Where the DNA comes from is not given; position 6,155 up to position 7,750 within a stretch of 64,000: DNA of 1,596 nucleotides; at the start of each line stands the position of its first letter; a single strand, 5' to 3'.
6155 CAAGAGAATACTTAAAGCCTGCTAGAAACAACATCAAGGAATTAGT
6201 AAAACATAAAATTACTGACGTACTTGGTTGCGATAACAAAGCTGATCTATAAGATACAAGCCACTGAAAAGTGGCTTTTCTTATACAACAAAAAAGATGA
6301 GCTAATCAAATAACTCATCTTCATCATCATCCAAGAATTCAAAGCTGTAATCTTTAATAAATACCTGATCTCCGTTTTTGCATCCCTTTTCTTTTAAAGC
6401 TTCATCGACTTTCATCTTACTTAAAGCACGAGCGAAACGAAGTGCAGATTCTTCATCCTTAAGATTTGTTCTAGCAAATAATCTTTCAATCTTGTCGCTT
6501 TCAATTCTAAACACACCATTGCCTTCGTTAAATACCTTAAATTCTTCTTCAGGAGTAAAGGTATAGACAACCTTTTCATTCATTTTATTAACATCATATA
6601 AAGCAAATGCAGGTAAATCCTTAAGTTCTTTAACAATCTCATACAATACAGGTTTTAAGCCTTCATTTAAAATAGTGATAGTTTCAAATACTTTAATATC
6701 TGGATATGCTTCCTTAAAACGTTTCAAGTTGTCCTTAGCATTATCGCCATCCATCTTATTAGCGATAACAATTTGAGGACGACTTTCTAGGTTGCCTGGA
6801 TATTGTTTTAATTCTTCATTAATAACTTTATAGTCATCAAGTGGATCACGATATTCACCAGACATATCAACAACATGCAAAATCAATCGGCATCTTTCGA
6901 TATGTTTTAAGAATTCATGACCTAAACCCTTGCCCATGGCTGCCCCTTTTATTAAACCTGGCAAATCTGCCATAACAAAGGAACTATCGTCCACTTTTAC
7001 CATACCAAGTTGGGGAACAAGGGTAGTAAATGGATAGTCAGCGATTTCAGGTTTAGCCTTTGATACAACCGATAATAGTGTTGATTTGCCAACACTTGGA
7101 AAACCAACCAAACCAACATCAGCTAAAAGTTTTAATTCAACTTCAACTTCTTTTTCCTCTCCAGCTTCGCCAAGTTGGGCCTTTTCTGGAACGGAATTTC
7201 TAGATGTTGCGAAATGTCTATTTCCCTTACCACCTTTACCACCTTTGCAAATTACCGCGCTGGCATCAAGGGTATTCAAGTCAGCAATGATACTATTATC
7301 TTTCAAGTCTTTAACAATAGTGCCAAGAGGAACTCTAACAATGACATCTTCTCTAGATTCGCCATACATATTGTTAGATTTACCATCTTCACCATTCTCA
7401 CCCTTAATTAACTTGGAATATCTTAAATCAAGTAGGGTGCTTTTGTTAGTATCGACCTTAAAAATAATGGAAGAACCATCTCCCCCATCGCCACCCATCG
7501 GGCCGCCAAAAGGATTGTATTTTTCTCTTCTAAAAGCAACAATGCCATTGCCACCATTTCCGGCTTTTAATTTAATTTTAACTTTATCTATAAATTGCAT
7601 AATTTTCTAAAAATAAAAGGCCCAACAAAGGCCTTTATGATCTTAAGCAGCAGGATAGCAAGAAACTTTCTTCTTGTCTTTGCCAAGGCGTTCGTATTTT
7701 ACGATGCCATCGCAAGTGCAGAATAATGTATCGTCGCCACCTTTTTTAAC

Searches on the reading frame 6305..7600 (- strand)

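Call 85: search_protein_families(library=pfam, proteins=[window:6305-7600:-])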
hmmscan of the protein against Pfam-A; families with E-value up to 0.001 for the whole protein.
window:6305-7600:- (432 aa): 4 families
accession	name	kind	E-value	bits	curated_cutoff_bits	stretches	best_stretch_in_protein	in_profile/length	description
PF01018.28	GTP1_OBG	-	3.2e-57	192.9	27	1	4-158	1-155/155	GTP1/OBG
PF01926.29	MMR_HSR1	-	5.8e-26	91.3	21.9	1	161-282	1-113/113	50S ribosome-binding GTPase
PF09269.16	DUF1967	-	1.6e-21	76.5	27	1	354-422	1-70/70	Domain of unknown function (DUF1967)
PF02421.24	FeoB_N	-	3.5e-08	33.6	27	1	162-246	3-88/156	Ferrous iron transport protein B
